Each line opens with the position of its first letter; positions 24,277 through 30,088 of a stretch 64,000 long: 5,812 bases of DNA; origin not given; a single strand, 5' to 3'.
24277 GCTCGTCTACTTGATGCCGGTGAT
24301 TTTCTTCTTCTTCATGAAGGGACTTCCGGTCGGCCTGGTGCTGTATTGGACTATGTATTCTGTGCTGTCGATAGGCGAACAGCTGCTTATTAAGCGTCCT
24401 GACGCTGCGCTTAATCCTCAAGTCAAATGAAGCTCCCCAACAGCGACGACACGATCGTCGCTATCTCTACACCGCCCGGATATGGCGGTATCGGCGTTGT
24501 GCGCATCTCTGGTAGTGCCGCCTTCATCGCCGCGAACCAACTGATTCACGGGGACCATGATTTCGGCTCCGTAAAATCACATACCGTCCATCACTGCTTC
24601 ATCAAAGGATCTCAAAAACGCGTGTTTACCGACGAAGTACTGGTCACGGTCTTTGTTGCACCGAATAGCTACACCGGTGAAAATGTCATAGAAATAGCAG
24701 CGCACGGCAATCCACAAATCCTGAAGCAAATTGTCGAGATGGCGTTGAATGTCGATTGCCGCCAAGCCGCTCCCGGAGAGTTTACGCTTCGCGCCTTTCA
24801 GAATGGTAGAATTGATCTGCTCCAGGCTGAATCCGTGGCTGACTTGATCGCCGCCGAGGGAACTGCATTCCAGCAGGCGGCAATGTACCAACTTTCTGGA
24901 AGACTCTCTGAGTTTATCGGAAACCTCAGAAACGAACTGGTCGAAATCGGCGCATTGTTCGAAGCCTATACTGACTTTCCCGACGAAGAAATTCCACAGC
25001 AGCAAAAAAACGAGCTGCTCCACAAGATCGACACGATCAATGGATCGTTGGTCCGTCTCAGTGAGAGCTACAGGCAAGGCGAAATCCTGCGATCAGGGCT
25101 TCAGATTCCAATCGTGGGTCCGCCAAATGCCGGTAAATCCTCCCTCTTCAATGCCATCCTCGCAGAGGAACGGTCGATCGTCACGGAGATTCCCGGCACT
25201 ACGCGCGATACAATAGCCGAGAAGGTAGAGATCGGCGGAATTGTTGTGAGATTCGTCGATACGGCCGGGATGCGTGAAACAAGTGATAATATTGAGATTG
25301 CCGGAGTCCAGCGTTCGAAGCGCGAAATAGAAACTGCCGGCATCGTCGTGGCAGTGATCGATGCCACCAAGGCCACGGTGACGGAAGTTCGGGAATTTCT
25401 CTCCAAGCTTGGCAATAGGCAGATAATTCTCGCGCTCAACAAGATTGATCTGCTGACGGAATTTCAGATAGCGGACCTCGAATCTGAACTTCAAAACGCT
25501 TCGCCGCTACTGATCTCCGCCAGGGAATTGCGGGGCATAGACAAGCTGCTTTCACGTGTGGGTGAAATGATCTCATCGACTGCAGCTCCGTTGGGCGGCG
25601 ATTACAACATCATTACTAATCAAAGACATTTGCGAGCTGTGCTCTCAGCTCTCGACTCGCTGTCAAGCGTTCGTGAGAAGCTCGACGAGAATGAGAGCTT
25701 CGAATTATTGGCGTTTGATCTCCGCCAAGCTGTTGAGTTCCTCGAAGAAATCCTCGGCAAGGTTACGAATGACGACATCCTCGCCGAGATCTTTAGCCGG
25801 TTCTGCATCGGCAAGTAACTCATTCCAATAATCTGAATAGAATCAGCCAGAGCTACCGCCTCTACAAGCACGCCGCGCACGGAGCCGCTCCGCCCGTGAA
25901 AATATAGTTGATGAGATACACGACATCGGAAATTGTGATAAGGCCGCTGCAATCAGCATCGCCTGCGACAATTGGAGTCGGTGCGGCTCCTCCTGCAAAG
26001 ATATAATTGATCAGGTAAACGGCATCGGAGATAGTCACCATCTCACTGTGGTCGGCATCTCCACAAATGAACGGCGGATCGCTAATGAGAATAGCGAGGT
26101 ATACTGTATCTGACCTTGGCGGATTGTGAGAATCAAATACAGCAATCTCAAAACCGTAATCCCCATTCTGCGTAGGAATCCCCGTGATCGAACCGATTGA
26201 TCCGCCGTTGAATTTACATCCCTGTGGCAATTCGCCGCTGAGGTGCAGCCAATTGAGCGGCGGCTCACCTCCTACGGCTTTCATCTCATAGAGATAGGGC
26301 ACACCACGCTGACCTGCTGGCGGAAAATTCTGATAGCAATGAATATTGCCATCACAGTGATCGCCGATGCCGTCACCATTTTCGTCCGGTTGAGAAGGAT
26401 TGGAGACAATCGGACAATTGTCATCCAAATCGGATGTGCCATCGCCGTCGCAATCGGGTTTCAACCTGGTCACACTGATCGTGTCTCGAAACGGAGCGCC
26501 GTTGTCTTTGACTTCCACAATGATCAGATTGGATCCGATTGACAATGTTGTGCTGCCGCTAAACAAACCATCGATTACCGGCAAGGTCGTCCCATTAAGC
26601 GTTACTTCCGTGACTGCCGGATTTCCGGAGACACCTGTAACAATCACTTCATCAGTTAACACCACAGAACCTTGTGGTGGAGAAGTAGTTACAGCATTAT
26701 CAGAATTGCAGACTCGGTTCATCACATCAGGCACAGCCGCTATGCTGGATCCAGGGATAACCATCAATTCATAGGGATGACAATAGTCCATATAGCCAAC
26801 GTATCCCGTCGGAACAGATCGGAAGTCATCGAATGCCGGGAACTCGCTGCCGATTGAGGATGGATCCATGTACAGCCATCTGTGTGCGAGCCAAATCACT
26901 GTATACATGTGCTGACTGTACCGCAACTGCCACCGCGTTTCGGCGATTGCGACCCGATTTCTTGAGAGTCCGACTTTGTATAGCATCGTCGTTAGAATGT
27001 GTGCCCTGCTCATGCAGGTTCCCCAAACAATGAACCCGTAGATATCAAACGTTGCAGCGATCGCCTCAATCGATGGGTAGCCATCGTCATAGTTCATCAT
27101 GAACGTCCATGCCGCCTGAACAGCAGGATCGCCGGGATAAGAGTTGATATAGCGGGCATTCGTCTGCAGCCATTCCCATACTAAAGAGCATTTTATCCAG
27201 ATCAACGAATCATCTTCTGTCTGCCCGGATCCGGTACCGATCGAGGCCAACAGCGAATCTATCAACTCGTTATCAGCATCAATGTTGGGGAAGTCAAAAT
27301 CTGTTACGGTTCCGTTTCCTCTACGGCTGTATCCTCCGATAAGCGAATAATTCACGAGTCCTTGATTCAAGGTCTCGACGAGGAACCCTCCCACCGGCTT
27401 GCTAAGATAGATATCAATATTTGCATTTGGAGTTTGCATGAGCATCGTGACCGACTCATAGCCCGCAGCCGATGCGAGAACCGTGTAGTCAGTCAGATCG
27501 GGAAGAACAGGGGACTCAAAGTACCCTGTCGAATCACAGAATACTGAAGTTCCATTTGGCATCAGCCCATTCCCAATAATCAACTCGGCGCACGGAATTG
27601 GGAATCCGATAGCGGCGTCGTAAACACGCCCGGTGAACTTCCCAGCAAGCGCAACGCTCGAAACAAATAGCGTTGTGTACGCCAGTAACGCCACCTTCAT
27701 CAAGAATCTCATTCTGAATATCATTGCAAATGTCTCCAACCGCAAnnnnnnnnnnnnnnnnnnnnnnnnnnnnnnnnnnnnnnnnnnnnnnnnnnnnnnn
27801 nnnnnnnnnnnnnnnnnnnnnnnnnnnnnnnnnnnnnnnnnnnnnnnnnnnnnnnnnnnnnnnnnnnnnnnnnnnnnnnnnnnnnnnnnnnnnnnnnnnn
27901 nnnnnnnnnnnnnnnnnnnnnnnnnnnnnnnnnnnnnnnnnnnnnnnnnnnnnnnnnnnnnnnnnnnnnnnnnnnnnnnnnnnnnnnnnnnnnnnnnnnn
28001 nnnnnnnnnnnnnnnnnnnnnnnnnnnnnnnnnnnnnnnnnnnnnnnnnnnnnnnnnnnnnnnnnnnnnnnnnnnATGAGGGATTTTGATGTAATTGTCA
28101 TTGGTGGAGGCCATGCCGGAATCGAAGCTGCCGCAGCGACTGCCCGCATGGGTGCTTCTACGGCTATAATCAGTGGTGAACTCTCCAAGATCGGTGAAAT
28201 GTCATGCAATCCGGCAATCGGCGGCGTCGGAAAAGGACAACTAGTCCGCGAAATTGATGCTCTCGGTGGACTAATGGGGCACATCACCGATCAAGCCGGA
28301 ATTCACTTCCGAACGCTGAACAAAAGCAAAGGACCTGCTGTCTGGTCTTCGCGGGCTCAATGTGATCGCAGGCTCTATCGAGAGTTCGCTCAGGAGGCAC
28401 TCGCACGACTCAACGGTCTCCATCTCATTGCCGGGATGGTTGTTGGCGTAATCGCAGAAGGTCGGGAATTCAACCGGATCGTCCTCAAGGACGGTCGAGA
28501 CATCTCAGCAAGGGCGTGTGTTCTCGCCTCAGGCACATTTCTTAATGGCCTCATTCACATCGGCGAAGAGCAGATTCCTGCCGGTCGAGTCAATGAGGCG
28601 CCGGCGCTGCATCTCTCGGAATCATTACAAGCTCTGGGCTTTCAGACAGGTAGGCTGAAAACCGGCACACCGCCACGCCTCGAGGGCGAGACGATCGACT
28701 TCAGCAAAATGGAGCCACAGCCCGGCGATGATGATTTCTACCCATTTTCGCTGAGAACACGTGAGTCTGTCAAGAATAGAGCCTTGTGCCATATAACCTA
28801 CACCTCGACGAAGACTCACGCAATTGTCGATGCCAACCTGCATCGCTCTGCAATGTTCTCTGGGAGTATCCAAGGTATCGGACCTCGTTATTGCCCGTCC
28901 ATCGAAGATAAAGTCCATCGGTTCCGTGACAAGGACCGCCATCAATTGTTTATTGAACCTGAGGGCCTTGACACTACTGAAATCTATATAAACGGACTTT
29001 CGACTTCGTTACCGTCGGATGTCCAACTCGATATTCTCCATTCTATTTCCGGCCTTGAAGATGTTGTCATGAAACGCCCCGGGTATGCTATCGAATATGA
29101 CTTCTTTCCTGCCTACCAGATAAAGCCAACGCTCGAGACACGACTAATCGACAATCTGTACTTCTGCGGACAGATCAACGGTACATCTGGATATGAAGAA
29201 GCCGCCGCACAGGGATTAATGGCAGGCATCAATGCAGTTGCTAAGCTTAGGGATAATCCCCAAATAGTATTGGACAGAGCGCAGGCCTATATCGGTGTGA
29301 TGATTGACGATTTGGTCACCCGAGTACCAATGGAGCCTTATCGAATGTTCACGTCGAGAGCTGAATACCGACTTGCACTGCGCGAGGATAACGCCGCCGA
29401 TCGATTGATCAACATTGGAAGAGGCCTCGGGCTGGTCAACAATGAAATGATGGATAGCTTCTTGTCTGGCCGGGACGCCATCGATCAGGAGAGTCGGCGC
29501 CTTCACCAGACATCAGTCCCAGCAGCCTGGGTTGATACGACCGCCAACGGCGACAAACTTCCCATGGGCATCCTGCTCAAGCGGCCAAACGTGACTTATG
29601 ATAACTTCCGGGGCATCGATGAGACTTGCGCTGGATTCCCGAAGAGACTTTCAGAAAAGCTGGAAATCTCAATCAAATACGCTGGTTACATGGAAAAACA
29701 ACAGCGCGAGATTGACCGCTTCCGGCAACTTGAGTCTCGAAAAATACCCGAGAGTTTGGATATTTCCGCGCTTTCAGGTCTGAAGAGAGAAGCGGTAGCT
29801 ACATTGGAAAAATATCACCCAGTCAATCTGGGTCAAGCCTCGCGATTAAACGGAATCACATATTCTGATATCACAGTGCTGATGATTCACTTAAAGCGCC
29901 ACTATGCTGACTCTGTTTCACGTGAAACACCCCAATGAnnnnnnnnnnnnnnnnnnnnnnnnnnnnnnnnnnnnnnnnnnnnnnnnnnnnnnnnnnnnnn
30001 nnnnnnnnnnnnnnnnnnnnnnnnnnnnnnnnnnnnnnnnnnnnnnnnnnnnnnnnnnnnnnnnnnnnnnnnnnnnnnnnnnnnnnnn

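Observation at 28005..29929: Two parS sites bracketing mnmG, one coded inside the mnmG stop-proximal codons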

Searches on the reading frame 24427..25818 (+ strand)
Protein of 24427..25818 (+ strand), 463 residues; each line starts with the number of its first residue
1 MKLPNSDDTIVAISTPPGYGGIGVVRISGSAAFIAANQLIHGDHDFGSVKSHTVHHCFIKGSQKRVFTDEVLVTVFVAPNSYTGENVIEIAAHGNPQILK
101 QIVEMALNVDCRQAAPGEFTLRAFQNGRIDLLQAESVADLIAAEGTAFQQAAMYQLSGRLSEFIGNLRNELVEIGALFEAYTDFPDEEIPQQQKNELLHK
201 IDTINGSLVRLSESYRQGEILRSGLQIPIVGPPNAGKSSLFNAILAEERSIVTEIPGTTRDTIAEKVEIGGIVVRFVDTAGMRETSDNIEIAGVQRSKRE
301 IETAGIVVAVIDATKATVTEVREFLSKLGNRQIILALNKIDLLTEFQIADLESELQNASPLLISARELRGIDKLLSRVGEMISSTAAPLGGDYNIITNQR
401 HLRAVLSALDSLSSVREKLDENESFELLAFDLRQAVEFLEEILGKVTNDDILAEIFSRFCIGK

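Call 4: search_protein_families(library=pfam, proteins=[window:24427-25818:+])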
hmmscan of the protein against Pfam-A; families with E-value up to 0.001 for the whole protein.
window:24427-25818:+ (463 aa): 7 families
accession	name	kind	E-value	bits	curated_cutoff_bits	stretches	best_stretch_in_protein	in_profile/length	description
PF12631.12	MnmE_helical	-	2.4e-51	175.3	40.1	1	131-460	1-211/211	MnmE helical domain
PF10396.14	TrmE_N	-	2.6e-36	124.8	29.8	1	9-128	1-117/117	GTP-binding protein TrmE N-terminus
PF01926.29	MMR_HSR1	-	3.3e-24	85.6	21.9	1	227-339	2-113/113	50S ribosome-binding GTPase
PF02421.24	FeoB_N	-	8.5e-11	42.1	27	1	226-376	2-154/156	Ferrous iron transport protein B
PF00009.33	GTP_EFTU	-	1.2e-06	28.7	26.5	1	257-358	54-149/188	Elongation factor Tu GTP binding domain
PF03193.22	RsgA_GTPase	-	4.3e-06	27.1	30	0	304-381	26-107/174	RsgA GTPase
PF00350.29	Dynamin_N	-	0.00022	21.7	27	0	228-260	2-34/168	Dynamin family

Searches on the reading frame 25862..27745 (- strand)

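Call 4: search_protein_families(library=pfam, proteins=[window:25862-27745:-])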
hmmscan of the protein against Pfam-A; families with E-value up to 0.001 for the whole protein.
window:25862-27745:- (627 aa): 4 families
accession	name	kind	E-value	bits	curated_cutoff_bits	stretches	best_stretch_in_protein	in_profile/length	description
PF13620.12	CarboxypepD_reg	-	1.2e-06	29.2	32.3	1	38-101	3-64/82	Carboxypeptidase regulatory-like domain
PF09136.16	Glucodextran_B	-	2.4e-06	27.8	27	1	354-426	6-80/83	Glucodextranase, domain B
PF02412.23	TSP_3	-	0.0003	20.8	25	0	431-452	15-36/36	Thrombospondin type 3 repeat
PF00404.24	Dockerin_1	-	0.00066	20.3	22.9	1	562-615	2-56/57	Dockerin type I domain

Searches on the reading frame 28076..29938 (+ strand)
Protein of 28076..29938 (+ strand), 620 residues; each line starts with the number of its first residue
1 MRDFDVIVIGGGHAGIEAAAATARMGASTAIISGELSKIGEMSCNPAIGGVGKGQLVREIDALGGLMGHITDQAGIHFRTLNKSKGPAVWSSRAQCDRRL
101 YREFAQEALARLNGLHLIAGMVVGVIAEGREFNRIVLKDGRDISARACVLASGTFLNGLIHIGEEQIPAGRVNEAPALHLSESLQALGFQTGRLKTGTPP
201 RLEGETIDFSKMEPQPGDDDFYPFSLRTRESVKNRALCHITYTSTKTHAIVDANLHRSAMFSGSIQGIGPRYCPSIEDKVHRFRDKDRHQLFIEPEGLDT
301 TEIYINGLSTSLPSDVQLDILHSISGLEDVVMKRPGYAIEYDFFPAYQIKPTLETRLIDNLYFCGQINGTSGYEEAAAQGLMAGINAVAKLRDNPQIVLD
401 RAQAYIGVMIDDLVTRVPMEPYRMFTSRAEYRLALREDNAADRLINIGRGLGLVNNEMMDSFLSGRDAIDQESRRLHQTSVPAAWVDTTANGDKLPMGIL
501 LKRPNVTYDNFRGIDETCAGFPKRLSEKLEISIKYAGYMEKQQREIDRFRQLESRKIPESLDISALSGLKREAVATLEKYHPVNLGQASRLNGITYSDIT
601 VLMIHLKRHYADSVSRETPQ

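Call 4: search_protein_families(library=pfam, proteins=[window:28076-29938:+])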
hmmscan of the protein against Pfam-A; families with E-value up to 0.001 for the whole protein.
window:28076-29938:+ (620 aa): 6 families
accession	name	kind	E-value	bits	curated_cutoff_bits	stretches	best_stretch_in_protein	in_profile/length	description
PF01134.28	GIDA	-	2.1e-158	527.9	22.1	1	5-393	1-389/391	Glucose inhibited division protein A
PF13932.14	SAM_GIDA_C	-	3.6e-17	62.4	27.1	1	547-603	1-57/57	tRNA modifying enzyme MnmG/GidA C-terminal helical bundle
PF21680.2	GIDA_C_1st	-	1.9e-14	54.6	24.7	1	457-543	2-96/96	tRNA modifying enzyme MnmG/GidA C-terminal helical domain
PF12831.13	FAD_oxidored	-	7.6e-10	39.1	27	1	5-153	1-145/416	FAD dependent oxidoreductase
PF07992.20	Pyr_redox_2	-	2.8e-06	27.4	26.1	1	4-154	1-109/291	Pyridine nucleotide-disulphide oxidoreductase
PF00890.30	FAD_binding_2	-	5.5e-05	23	20.4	1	5-37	1-33/414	FAD binding domain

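Call 10: find_related_loci(query=window:28076-29938:+, collection=genome_contigs, flank=6000)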
Query window:28076-29938:+ (620 aa) in genome_contigs; peptide patterns used: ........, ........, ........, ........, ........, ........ (x = any residue, [..] = any of these).
600 stretches matched a pattern (row limit reached: there are more); 598 encode a relative of the query (tblastn E <= 1e-3); the best 80 are kept; 80 distinct loci.
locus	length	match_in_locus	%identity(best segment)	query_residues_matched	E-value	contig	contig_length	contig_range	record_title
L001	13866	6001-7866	52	3-618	0e+0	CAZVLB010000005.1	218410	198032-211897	MAG TPA_asm: uncultured Ignavibacteria bacterium isolate SRP141376_co2_208 genome assembly, contig: NODE_76_length_21841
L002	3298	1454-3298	51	2-609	0e+0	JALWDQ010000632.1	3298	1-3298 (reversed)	MAG: Calditrichia bacterium isolate T11_maxbin2_scaf2bin.301 T11_NODE_33467_length_3298_cov_2.353516, whole genome shotg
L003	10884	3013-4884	51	2-608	0e+0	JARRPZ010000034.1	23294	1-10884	MAG: Gammaproteobacteria bacterium isolate Spart_189_MAG scaffold_770, whole genome shotgun sequence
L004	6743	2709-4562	51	4-613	0e+0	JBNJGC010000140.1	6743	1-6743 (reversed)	MAG: Pseudomonadota bacterium isolate Y22_60dBSe2.bin.134 NODE_17125_length_6743_cov_17.125677, whole genome shotgun seq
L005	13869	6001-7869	51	2-616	0e+0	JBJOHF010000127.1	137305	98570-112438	MAG: Pseudomonadota bacterium isolate sharkriverslough_2019_sw_WHONDRS-S19S_0042_B_bin.33 scaffold_1542339, whole genome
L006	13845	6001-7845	50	4-608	0e+0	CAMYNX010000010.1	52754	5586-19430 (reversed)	MAG: uncultured Gammaproteobacteria bacterium isolate FCS_M_Gamma_074 genome assembly, contig: scaffold_1033, whole geno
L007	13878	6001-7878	50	1-608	0e+0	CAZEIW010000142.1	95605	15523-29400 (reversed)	MAG TPA_asm: uncultured Burkholderiaceae bacterium isolate binchicken_co279_164 genome assembly, contig: k141_3529775, w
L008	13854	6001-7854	49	2-609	0e+0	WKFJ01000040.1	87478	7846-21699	MAG: Alteromonadaceae bacterium isolate MAG4 k99_19746, whole genome shotgun sequence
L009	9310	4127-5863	49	1-608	0e+0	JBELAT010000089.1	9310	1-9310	MAG: Endomicrobiales bacterium isolate SPRUCE 9 SPRUCE_9_89, whole genome shotgun sequence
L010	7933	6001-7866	49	3-608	0e+0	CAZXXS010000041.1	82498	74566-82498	MAG TPA_asm: uncultured Cytophagia bacterium isolate binchicken_co219_432 genome assembly, contig: k141_1435170, whole g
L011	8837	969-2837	50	4-615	0e+0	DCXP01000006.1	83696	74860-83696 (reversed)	MAG TPA_asm: Proteobacteria bacterium UBA2133 UBA2133_contig_609, whole genome shotgun sequence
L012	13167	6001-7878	48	2-618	0e+0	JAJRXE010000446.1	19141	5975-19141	MAG: Calditrichota bacterium isolate Dive96_bin3.123 k141_4396440, whole genome shotgun sequence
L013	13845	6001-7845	50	4-608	0e+0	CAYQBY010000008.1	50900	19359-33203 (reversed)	MAG TPA_asm: uncultured Piscirickettsiaceae bacterium isolate SRP077602_co9_163 genome assembly, contig: NODE_521_length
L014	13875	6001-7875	49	4-618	0e+0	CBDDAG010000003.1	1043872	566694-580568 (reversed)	MAG: Gammaproteobacteria bacterium isolate da2c0b02-0042-499d-be3c-6ebcc0061ba8 genome assembly, contig: contig_3, whole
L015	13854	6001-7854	48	3-608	0e+0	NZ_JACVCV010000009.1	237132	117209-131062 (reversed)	Lunatimonas salinarum strain KCTC 42988 NODE_9_length_237132_cov_255.162_ID_2666, whole genome shotgun sequence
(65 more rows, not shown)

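Call 19: find_related_loci(query=window:28076-29938:+, collection=metagenome_contigs, flank=5000)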
Query window:28076-29938:+ (620 aa) in metagenome_contigs; peptide patterns used: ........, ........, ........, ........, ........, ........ (x = any residue, [..] = any of these).
600 stretches matched a pattern (row limit reached: there are more); 595 encode a relative of the query (tblastn E <= 1e-3); the best 80 are kept; 80 distinct loci.
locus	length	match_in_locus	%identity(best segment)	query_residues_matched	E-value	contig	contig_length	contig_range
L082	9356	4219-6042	52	4-607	0e+0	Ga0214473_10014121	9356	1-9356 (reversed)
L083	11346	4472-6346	49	4-619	0e+0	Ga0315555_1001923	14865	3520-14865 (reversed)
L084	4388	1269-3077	51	4-608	0e+0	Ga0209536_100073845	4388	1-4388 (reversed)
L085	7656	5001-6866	46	1-608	0e+0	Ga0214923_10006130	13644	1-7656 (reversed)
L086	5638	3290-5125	48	3-619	0e+0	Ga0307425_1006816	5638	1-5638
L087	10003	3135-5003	49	4-615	0e+0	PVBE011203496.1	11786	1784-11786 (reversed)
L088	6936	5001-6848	50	4-609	0e+0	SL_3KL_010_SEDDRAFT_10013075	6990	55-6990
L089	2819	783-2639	50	2-611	0e+0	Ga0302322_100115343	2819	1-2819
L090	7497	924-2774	48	3-608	0e+0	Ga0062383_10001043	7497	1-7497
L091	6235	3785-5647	49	4-609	0e+0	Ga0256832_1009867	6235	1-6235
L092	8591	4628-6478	50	2-608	0e+0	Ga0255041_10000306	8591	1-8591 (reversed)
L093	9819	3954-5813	49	5-608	0e+0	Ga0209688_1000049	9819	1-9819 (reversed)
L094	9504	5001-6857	50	2-611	0e+0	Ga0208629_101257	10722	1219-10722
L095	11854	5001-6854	49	4-607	0e+0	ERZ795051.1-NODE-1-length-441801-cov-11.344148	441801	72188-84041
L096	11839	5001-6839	49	4-609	0e+0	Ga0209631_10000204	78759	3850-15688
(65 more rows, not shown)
